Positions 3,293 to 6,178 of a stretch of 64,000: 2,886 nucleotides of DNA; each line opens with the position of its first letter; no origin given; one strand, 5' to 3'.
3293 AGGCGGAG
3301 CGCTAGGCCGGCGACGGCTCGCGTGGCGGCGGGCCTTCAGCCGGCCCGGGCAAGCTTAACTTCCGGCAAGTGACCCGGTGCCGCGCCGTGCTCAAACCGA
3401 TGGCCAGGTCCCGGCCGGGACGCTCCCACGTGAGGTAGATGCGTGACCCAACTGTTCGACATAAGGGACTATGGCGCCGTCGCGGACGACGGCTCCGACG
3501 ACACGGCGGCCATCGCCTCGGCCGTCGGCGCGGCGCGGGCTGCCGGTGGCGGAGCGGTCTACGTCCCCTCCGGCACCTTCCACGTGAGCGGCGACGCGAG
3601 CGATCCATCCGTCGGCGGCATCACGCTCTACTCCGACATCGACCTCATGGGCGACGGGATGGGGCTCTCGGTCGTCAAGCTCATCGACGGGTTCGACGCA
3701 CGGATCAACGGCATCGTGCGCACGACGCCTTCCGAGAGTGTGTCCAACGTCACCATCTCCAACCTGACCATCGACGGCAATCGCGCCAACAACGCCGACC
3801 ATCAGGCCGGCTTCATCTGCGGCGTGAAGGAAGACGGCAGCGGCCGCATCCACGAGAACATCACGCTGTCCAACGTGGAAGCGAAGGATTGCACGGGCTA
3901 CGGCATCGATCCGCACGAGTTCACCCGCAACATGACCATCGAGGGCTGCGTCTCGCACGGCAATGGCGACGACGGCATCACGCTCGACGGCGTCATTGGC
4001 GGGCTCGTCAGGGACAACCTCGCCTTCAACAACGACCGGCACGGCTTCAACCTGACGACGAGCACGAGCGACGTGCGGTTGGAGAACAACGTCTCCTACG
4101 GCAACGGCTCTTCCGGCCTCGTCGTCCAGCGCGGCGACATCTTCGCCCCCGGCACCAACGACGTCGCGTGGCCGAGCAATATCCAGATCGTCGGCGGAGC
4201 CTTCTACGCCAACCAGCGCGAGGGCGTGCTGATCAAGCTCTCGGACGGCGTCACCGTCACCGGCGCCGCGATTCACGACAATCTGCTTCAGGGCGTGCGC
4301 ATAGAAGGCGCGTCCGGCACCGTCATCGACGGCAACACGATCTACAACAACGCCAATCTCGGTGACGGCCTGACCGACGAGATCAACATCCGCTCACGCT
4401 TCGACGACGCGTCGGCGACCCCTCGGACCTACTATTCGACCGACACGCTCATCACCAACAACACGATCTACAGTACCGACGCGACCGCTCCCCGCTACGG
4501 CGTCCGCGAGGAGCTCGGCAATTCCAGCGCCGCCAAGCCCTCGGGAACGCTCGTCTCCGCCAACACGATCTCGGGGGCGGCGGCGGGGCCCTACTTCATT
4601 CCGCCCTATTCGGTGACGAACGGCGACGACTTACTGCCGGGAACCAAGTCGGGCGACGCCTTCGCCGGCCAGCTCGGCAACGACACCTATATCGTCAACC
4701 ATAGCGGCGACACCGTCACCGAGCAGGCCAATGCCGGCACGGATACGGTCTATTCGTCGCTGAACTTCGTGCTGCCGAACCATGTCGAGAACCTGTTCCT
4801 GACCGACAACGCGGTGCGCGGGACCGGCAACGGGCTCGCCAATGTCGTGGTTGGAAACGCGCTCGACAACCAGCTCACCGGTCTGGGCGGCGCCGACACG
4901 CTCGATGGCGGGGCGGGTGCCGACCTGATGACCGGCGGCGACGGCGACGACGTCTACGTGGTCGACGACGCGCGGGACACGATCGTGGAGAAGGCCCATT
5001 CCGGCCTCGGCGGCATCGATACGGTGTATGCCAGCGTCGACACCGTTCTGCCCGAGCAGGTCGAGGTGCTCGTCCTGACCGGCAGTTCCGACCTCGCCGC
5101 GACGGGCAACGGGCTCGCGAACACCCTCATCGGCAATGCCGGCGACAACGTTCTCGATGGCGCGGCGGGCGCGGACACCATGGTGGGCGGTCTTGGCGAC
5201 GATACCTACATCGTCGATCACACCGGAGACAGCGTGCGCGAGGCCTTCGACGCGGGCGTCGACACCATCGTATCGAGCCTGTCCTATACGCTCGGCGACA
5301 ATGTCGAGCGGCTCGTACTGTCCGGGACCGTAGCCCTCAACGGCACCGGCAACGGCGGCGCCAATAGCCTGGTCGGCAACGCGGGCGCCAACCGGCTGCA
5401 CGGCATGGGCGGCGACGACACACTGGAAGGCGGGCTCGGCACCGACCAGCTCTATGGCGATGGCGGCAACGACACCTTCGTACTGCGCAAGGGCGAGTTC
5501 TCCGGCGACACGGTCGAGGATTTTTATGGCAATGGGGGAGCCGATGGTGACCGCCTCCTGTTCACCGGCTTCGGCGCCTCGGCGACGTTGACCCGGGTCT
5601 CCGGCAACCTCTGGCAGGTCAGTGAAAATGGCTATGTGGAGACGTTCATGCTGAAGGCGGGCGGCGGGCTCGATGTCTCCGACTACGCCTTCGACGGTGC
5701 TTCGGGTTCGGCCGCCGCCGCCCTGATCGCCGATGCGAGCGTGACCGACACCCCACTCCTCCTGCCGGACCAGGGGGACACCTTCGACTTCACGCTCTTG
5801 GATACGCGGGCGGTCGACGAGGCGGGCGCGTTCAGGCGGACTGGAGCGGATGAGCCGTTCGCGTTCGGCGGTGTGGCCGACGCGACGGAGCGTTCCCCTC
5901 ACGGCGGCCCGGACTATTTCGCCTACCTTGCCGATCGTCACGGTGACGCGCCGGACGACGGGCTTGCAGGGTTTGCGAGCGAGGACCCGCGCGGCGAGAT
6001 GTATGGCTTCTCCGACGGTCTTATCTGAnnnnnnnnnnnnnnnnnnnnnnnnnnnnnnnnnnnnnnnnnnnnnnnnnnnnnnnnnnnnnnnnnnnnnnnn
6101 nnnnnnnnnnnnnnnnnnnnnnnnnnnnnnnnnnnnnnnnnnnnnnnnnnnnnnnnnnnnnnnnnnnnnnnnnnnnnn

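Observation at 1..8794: AlgE-type C5-epimerase-like and PL7 lyase genes, both RTX-tagged, next to two Sel1-repeat proteins and without a type I secretion system nearby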

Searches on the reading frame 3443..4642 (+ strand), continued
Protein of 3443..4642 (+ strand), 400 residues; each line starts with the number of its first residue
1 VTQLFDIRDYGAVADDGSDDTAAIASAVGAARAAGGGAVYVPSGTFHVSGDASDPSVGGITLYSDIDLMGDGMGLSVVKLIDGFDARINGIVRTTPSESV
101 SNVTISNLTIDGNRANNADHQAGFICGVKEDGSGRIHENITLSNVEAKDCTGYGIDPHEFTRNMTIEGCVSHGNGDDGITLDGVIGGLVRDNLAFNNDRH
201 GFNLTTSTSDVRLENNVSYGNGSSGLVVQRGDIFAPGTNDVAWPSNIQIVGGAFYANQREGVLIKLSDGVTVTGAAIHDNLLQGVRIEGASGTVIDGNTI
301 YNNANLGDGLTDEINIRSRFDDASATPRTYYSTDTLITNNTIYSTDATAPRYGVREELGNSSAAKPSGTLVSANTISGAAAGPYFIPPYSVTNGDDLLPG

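Call 72: fold_search(model_id=the predicted structure, library=pdb)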
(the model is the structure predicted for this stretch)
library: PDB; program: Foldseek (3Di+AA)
matches with E <= 10: 492; with E <= 0.001: 235
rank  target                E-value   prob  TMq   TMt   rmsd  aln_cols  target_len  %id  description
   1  2pyg_B                4.1e-31  1.00  0.85  0.90   1.9       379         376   43  Azotobacter vinelandii Mannuronan C-5 epimerase AlgE4 A-module (released 2008-05-27)
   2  5lw3                  8.9e-31  1.00  0.84  0.88   5.0       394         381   40  Azotobacter vinelandii Mannuronan C-5 epimerase AlgE6 A-module (released 2017-10-25)
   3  2pyh_B                2.8e-30  1.00  0.81  0.86   4.4       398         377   39  Azotobacter vinelandii Mannuronan C-5 epimerase AlgE4 A-module complexed with mannuronan trisaccharide (released 2008-05-27)
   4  2pyh_A                2.9e-30  1.00  0.86  0.91   3.2       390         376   41  Azotobacter vinelandii Mannuronan C-5 epimerase AlgE4 A-module complexed with mannuronan trisaccharide (released 2008-05-27)
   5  2pyg_A                1.2e-29  1.00  0.87  0.93   3.1       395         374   41  Azotobacter vinelandii Mannuronan C-5 epimerase AlgE4 A-module (released 2008-05-27)
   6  8ja4                  1.3e-27  1.00  0.80  0.67   3.5       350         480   39  Structure of the alginate epimerase/lyase (released 2024-05-08)
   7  8jaz_A                6.4e-27  1.00  0.81  0.68   4.3       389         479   36  Structure of the alginate epimerase/lyase complexed with di-mannuronic acid (released 2024-05-08)
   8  3suc                  5.4e-11  1.00  0.49  0.27  10.2       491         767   18  Crystal structure of the pre-mature bacteriophage phi29 gene product 12 (released 2011-08-03)
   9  3gq8                  8.8e-11  1.00  0.59  0.41   7.2       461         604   19  Crystal Structure of the Bacteriophage phi29 gene product 12 N-terminal fragment in complex with 2-(N-cyclohexylamino)et (released 2009-05-26)
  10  7chu_A                2.3e-10  1.00  0.53  0.42   7.7       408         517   17  Geobacillus virus E2 - ORF18 (released 2021-04-14)
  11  3jur_D                1.5e-09  1.00  0.51  0.46   8.7       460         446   13  The crystal structure of a hyperthermoactive Exopolygalacturonase from Thermotoga maritima (released 2009-11-17)
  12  3gq7                  2.7e-09  1.00  0.70  0.47   3.7       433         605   19  Crystal Structure of the Bacteriophage Phi29 Gene Product 12 N-terminal Fragment (released 2009-05-26)
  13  9beu_A                6.3e-09  1.00  0.53  0.38   8.3       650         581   10  Structure of GH110B in complex with a lambda-carrageenan oligosaccharide (released 2025-08-27)
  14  5zru_A                7.2e-09  1.00  0.53  0.39   9.3       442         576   16  Crystal structure of Agl-KA catalytic domain (released 2019-10-23)
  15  7c7d_A                8.0e-09  1.00  0.58  0.44   7.7       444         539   15  Crystal structure of the catalytic unit of thermostable GH87 alpha-1,3-glucanase from Streptomyces thermodiastaticus s (released 2020-11-11)
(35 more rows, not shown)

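Call 74: search_dna_similar(query=L080:3833-5332:+, collection=plasmids, mode=protein, max_rows=15)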
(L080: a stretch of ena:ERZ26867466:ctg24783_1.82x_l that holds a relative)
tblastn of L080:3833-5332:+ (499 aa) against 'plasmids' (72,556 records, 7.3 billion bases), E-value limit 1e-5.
Records with a match: 14; places in all: 17; records where one place covers at least 80% of the query: 14.
Best place of each record, by identity: <60% 14.
By first word of the organism name: Rhizobium 9; Loktanella 2; Salipiger 1; Tateyamaria 1; Jannaschia 1.
By predicted mobility (MOB-suite, as given by PLSDB): non-mobilizable 14.
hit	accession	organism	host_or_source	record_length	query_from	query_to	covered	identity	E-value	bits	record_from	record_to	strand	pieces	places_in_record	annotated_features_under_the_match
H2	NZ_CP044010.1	Rhizobium sp. BG6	Prosopis cineraria,pure bacterial ...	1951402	1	498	100%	55.9%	3e-170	539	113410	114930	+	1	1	none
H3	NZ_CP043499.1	Rhizobium grahamii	Prosopis cineraria,pure bacterial ...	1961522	1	498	100%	55.9%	3e-170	539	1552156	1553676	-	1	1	none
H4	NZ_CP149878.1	Rhizobium sp. T1473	Medicago sativa,Cell Culture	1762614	13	498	97%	55.8%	7e-173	546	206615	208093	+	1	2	none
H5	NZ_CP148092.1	Rhizobium sp. T1470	Medicago sativa,cell culture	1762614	13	498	97%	55.8%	7e-173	546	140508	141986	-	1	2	none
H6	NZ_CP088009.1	Rhizobium sp. T136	Melilotus albus,Cell culture,root nodule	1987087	13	498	97%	55.8%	7e-173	546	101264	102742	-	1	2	none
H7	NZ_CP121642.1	Rhizobium sp. CC1099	Onobrychis viciifolia,cell culture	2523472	12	477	93%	57.1%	8e-159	506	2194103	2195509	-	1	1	none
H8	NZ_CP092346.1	Rhizobium gallicum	Phaseolus vulgaris,Cell culture,nodule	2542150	12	477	93%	57.1%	8e-159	506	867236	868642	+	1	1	none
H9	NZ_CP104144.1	Rhizobium sullae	Sulla coronaria,cell culture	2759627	12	474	93%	57.1%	2e-162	517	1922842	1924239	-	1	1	record has no annotation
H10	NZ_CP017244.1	Rhizobium etli 8C-3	Phaseolus vulgaris,cell culture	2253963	12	477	93%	56.1%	9e-157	500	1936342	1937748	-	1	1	record has no annotation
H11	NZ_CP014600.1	Salipiger sp. CCB-MM3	mangrove soil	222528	38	452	83%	51.7%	4e-123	403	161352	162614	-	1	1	glycosyltransferase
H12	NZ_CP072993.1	Loktanella salsilacus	-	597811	16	455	88%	47.7%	2e-128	419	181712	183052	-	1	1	glycosyltransferase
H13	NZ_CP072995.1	Loktanella salsilacus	-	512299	16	455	88%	47.7%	2e-128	419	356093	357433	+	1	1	glycosyltransferase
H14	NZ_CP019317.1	Tateyamaria omphalii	Single cell,seawater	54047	40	452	83%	50.4%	9e-129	420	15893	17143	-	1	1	glycosyltransferase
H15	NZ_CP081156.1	Jannaschia sp. M317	-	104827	42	452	82%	47.6%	9e-121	397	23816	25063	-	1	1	glycosyltransferase family 2 protein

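Call 75: get_annotated_region(hit=H8, flank=16000)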
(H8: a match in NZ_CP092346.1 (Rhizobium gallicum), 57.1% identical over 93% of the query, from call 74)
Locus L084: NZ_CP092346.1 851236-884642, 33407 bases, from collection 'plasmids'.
description: Rhizobium gallicum strain M101 plasmid pRGM101b, complete sequence
organism: Rhizobium gallicum (NCBI taxid 56730)
taxonomy: Bacteria; Pseudomonadota; Alphaproteobacteria; Hyphomicrobiales; Rhizobiaceae; Rhizobium; Rhizobium gallicum
host: -; source: Phaseolus vulgaris,Cell culture,nodule; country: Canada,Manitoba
typing (MOB-suite, as given by PLSDB): non-mobilizable
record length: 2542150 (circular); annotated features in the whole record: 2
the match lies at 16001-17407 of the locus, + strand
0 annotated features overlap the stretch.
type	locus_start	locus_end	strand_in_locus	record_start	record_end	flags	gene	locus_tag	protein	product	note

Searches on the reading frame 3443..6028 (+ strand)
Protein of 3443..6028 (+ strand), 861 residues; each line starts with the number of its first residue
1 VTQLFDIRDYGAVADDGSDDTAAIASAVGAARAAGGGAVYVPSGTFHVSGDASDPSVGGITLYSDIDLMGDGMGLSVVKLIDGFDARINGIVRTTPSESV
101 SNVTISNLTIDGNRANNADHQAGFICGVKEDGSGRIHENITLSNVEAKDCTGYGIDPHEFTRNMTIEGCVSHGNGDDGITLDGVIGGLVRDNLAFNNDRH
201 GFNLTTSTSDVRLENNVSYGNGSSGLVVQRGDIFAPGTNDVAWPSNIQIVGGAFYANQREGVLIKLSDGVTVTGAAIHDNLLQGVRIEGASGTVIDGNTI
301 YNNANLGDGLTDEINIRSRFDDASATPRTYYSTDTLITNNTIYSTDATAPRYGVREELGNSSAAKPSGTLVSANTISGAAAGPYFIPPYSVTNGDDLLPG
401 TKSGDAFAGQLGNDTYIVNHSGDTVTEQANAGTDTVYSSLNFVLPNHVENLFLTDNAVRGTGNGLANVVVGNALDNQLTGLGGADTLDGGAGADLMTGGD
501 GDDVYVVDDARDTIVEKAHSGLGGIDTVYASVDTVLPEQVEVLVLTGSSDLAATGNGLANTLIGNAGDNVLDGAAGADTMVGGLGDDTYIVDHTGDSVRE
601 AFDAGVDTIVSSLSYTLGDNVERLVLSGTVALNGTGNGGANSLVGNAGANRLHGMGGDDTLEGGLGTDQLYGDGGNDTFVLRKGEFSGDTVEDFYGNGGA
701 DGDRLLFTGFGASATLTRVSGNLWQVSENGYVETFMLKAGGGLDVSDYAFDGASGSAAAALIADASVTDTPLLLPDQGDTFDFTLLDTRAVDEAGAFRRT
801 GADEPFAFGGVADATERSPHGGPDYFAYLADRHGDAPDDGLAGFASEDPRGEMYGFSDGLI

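Call 3: search_protein_families(library=pfam, proteins=[window:3443-6028:+], max_evalue=0.01)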
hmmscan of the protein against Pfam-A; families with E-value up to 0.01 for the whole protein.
window:3443-6028:+ (861 aa): 4 families
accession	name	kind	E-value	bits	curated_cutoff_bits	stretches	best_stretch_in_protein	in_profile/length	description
PF00353.25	HemolysinCabind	-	1e-21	76.9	23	4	645-678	2-35/36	RTX calcium-binding nonapeptide repeat (4 copies)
PF13229.12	Beta_helix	-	6.8e-17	62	25.9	2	99-232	7-124/158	Right handed beta helix region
PF12708.12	Pect-lyase_RHGA_epim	-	1.2e-14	55.1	27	1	6-219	3-206/213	Rhamnogalacturonase A/epimerase, pectate lyase-like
PF05048.19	NosD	-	1.8e-08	34.5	23.6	2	84-227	25-154/212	Periplasmic copper-binding protein (NosD)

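Call 4: search_protein_families(library=ncbifam, proteins=[window:3443-6028:+], max_evalue=0.01)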
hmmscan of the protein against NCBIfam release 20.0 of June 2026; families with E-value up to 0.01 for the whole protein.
window:3443-6028:+ (861 aa): 12 families
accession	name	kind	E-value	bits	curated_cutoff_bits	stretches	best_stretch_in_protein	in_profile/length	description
NF052454.1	BtaGlycanEglC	equivalog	1.7e-37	129.4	700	3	579-697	49-156/459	endo-1,3-1,4-beta-glycanase EglC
NF035945.1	Zn_serralysin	subfamily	7.5e-23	81.4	500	3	545-607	323-385/462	serralysin family metalloprotease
NF033943.0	RTX_toxin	subfamily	2.5e-16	59.1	1000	2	389-509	690-803/930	RTX family hemolysin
NF050046.1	PueAB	exception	6.1e-10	38.1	670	1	642-720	507-579/616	polyurethane esterase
NF053766.1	ZapA_metallo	exception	1.3e-09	37.6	940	2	635-683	343-391/483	ZapA family metalloprotease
NF046115.1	Ca_rpt_SMc04171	equivalog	2.7e-09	36.7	625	2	636-716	446-526/574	SMc04171 family calcium-binding repeat protein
NF049892.1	AlphdgalacturondseBT4155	equivalog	3.6e-08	32.5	800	1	4-47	50-93/454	alpha-d-galacturonidase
NF049898.1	RhamgalacuronBT4146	equivalog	6e-06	25.3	500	1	7-47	1-41/445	rhamnogalacturonidase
TIGR03804.1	para_beta_helix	repeat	1.5e-05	24.6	19.45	2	162-198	8-43/44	parallel beta-helix repeat protein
NF033203.1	entero_EhxA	exception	1.7e-05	23.2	2000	1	395-509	720-835/997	enterohemolysin EhxA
NF049899.1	RhamgalacuronBT4153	equivalog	0.0013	17.5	650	1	3-47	45-89/432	rhamnogalacturonidase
NF051884.1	ProteaseSapA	equivalog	0.0014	17.3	1200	0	455-527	322-392/644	protease SapA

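Call 5: search_solved_structures(query=window:3443-6028:+, max_evalue=0.001, show_alignments=2)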
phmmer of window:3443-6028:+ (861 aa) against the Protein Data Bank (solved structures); distinct sequences matched with E-value up to 0.001: 34.
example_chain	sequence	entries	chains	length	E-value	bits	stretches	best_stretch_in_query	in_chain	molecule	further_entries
5lw3_A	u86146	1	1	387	4.8e-80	273.2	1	5-395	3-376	Poly(beta-D-mannuronate) C5 epimerase 6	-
2pyg_A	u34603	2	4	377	7.9e-78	265.8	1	5-360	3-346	Poly(beta-D-mannuronate) C5 epimerase 4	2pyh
8xfq_A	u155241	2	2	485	3.9e-67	230.4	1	5-334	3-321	mannuronan 5-epimerase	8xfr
8ja4_A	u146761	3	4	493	6.4e-67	229.7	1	5-334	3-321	mannuronan 5-epimerase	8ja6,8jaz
7usl_C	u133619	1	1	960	1.1e-15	60.3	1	568-695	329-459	Bifunctional hemolysin-adenylate cyclase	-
7rah_E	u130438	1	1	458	7.9e-12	47.5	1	568-694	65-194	Bifunctional adenylate cyclase toxin/hemolysin CyaA,Bifunctional adenylate cyclase toxin/h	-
6sus_A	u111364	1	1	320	1.3e-07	33.6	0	461-515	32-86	Bifunctional hemolysin/adenylate cyclase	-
1srp_A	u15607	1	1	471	2.9e-06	29.1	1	410-513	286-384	SERRALYSIN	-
4i35_A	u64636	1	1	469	4.1e-06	28.6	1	410-513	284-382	Serralysin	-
5d7w_A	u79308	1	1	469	4.1e-06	28.6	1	410-513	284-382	Serralysin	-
1smp_A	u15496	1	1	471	4.2e-06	28.6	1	410-513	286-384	SERRATIA METALLO PROTEINASE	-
1af0_A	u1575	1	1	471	4.5e-06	28.4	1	410-513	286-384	SERRATIA PROTEASE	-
1sat_A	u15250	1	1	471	5.8e-06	28.1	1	410-513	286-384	SERRATIA PROTEASE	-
1k7g_A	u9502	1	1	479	8.8e-06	27.5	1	625-700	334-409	secreted protease C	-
1k7i_A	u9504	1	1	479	8.8e-06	27.5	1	625-700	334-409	secreted protease C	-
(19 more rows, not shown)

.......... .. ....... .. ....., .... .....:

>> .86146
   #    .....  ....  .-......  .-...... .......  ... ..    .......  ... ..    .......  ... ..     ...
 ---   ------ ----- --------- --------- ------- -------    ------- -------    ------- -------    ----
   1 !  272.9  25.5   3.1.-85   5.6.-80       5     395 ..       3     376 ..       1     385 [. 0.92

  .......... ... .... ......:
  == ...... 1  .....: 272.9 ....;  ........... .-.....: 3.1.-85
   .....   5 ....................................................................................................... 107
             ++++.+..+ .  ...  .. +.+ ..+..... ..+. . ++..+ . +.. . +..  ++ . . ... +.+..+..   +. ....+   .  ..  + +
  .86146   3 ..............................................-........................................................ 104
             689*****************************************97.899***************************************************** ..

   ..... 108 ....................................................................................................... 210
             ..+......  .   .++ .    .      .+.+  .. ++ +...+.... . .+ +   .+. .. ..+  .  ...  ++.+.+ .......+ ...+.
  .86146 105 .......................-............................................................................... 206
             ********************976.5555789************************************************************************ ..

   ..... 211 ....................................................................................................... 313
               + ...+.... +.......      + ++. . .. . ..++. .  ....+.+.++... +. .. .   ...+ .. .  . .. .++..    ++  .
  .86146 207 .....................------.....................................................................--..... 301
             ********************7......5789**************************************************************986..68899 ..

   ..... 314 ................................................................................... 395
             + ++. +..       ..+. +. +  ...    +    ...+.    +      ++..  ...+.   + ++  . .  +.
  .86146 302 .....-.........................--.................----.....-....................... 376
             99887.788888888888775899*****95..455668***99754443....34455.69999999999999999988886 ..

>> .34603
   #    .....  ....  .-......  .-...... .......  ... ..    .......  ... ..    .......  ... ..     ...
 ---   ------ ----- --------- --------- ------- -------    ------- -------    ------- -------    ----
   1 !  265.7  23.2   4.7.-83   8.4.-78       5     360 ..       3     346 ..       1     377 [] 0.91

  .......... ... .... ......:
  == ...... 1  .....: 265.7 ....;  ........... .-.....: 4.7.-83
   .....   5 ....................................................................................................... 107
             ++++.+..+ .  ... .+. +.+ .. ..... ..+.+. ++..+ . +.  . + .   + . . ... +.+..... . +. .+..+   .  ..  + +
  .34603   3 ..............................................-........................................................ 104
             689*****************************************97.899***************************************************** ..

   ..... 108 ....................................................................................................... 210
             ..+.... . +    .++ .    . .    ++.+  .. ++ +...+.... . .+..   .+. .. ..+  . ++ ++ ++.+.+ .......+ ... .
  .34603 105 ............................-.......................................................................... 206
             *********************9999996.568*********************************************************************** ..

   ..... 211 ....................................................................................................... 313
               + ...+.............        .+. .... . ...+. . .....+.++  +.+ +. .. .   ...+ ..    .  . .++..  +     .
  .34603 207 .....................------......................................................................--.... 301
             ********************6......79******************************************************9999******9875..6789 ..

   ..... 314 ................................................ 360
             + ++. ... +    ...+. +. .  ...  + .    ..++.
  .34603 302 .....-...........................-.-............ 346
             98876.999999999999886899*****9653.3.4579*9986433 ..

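Call 33: find_encoding_contigs(protein=window:3443-6028:+, flank=10000, max_places=3)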
Protein window:3443-6028:+ (861 aa): no gene with exactly this product is on record in the collection.
